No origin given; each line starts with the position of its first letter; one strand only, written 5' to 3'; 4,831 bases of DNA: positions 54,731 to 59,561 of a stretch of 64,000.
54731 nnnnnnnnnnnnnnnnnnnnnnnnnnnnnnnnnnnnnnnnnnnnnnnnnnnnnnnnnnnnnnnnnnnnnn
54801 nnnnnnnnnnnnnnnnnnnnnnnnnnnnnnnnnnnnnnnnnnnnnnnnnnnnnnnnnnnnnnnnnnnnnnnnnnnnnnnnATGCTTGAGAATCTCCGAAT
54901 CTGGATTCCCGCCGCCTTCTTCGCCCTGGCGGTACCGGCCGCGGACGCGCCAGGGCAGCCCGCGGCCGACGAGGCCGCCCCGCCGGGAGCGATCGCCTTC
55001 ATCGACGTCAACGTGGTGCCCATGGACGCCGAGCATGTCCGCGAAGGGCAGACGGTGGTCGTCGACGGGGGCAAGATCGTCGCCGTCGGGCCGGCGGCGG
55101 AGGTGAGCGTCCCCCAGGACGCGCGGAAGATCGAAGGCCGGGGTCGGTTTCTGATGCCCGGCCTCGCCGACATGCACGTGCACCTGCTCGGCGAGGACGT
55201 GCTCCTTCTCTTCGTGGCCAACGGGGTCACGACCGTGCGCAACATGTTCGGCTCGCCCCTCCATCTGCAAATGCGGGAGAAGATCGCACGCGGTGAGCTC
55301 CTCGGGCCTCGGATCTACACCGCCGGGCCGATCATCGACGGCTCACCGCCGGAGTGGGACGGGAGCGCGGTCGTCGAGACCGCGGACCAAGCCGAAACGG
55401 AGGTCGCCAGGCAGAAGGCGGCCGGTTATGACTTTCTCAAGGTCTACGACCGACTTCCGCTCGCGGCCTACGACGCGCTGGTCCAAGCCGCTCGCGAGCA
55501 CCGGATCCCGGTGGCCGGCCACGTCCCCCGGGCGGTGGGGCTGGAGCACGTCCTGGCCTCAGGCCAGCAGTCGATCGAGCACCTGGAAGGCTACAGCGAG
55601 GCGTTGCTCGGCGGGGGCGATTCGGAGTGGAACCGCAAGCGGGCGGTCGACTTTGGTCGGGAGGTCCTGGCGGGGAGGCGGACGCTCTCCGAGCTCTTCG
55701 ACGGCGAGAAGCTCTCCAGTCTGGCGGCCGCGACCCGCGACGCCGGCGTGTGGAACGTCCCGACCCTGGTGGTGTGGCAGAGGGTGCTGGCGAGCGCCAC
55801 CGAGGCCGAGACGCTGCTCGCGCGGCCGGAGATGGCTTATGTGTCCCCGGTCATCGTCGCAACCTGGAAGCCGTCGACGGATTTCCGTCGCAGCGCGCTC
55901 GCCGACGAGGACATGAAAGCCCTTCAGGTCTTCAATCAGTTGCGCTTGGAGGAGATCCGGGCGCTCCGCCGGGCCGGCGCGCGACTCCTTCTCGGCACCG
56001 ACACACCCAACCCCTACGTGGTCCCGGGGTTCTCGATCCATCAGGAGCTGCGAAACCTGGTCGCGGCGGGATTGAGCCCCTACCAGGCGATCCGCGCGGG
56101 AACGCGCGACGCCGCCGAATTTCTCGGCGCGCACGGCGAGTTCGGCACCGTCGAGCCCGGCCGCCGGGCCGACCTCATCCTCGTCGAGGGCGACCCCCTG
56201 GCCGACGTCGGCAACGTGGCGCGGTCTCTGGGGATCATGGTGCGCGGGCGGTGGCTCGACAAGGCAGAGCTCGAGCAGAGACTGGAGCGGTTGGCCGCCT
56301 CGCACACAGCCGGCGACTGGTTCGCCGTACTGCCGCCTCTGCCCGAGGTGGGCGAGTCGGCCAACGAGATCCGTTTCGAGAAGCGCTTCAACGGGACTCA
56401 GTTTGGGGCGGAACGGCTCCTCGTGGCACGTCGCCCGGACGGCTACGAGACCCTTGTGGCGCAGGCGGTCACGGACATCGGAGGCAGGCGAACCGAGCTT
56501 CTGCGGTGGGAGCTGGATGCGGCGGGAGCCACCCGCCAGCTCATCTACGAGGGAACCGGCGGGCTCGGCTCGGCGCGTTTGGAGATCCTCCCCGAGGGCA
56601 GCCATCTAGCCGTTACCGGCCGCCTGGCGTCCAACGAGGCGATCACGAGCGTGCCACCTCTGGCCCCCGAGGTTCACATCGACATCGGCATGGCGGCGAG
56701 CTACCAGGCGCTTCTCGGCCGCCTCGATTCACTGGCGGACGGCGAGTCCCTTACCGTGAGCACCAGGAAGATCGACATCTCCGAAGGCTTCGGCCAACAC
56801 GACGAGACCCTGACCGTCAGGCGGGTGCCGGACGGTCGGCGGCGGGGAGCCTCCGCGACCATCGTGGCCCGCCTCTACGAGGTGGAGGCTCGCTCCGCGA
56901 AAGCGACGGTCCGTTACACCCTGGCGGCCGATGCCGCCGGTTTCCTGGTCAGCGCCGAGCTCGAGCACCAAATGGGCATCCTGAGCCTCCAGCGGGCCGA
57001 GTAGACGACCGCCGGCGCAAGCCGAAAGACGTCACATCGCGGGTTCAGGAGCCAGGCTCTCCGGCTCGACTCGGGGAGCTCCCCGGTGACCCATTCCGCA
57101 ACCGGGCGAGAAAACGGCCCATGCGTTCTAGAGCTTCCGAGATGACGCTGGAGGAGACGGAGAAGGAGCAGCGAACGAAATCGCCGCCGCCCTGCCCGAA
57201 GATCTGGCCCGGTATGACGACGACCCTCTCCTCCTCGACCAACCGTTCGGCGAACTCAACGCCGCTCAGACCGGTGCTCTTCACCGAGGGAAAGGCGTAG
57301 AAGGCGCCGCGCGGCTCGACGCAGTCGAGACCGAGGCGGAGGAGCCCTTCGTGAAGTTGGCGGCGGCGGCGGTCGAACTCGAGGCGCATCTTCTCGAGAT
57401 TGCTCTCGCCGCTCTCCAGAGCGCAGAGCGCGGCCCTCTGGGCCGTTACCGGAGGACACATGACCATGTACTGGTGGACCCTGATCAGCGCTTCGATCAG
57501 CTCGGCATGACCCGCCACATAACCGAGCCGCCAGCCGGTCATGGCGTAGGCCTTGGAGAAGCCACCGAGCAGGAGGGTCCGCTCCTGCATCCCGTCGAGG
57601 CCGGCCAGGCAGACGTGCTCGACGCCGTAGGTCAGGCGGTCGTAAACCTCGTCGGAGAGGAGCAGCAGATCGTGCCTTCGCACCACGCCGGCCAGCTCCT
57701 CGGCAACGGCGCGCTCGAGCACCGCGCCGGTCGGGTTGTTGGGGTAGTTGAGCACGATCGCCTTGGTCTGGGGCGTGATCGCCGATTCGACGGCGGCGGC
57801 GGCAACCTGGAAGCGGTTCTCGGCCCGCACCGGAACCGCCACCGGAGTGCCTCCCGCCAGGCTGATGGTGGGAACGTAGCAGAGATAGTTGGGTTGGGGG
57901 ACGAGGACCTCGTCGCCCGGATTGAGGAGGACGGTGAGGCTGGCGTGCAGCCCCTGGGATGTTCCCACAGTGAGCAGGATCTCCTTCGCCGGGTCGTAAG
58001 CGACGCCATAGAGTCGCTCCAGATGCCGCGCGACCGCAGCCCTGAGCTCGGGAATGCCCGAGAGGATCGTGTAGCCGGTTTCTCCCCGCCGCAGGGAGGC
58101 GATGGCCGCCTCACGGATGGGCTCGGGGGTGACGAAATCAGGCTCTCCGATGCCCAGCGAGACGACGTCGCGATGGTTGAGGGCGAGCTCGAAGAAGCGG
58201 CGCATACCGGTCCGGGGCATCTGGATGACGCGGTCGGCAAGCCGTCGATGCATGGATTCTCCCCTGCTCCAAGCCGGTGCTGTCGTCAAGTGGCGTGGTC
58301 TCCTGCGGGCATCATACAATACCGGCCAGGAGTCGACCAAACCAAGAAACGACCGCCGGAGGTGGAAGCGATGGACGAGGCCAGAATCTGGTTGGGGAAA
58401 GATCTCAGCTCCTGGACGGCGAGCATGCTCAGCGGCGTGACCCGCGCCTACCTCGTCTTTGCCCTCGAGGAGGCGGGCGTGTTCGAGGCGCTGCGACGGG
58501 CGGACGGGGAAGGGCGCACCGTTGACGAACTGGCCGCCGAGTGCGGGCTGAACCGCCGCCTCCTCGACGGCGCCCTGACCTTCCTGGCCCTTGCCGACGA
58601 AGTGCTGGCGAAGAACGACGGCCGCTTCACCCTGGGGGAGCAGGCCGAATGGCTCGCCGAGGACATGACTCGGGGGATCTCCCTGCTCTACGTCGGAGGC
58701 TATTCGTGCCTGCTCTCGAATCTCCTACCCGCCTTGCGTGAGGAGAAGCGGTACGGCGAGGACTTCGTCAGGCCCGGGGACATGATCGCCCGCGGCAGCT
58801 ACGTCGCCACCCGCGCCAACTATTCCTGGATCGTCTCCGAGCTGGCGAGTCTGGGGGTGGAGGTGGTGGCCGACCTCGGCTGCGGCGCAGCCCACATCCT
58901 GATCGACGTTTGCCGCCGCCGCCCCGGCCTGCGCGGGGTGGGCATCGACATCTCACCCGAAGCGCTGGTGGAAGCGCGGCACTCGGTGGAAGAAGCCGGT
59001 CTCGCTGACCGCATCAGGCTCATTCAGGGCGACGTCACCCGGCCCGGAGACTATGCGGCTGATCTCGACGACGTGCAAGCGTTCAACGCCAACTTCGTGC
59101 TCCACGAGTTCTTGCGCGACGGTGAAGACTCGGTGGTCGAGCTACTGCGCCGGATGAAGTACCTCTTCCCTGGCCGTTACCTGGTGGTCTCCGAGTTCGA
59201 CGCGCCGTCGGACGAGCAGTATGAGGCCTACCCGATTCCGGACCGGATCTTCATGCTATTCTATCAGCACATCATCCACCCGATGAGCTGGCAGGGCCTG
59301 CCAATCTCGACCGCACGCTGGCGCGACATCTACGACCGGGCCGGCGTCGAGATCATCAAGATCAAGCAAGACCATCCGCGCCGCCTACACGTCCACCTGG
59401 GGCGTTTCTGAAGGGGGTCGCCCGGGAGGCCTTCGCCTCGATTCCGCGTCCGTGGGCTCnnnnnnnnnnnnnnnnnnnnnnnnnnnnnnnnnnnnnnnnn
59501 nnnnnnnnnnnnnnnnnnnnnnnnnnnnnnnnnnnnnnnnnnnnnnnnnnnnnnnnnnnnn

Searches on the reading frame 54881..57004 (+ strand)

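Call 8: search_protein_families(library=pfam, proteins=[window:54881-57004:+], max_evalue=0.001)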
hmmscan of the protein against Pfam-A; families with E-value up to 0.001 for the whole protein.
window:54881-57004:+ (707 aa): 3 families
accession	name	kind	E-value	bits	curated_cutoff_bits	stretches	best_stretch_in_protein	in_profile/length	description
PF01979.26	Amidohydro_1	-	1.9e-22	80.4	25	1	90-458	1-344/345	Amidohydrolase family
PF07969.17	Amidohydro_3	-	1e-12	48.7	29.7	1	352-440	356-449/472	Amidohydrolase family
PF22039.1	HUTI_composite_bact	-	1.6e-05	24.8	25.5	1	59-75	3-19/26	Imidazolonepropionase-like composite domain, bacteria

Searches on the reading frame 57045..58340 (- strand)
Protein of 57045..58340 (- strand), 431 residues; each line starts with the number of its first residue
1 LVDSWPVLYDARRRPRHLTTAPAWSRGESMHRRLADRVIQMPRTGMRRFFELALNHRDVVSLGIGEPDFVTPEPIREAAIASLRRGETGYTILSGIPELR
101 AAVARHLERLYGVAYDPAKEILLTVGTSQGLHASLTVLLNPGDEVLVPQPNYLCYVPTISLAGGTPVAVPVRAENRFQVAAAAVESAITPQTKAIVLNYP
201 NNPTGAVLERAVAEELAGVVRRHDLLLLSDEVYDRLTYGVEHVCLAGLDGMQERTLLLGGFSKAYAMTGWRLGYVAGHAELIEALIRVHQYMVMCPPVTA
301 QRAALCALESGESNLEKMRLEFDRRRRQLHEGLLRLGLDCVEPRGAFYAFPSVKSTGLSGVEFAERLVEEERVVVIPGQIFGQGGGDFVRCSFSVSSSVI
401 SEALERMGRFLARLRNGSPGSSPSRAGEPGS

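Call 8: search_protein_families(library=pfam, proteins=[window:57045-58340:-], max_evalue=0.001)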
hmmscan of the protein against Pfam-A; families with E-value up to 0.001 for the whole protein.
window:57045-58340:- (431 aa): 3 families
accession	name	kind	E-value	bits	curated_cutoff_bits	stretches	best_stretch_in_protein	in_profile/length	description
PF00155.27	Aminotran_1_2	-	5.6e-71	240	19.7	1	58-406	2-360/361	Aminotransferase class I and II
PF01041.23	DegT_DnrJ_EryC1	-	7.1e-10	39.1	19.8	1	126-197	47-118/360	DegT/DnrJ/EryC1/StrS aminotransferase family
PF00266.25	Aminotran_5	-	8.4e-05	22.1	21.5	1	117-231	60-176/371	Aminotransferase class-V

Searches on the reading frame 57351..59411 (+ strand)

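Call 8: search_protein_families(library=pfam, proteins=[window:57351-59411:+], max_evalue=0.001)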
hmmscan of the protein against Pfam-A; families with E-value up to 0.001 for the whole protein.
window:57351-59411:+ (686 aa): 5 families
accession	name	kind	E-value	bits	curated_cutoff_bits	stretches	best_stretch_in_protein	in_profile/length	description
PF13649.12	Methyltransf_25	-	5.2e-09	37.1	27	1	506-580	1-73/97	Methyltransferase domain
PF13847.12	Methyltransf_31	-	1.8e-08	34.6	27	1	505-617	6-113/145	Methyltransferase domain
PF08242.18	Methyltransf_12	-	1.7e-06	29.1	30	1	508-593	2-79/98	Methyltransferase domain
PF08241.18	Methyltransf_11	-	3.9e-05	24.6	21.2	1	508-602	2-87/95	Methyltransferase domain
PF05175.20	MTS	-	0.00037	20.6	23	1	499-564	28-92/170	Methyltransferase small domain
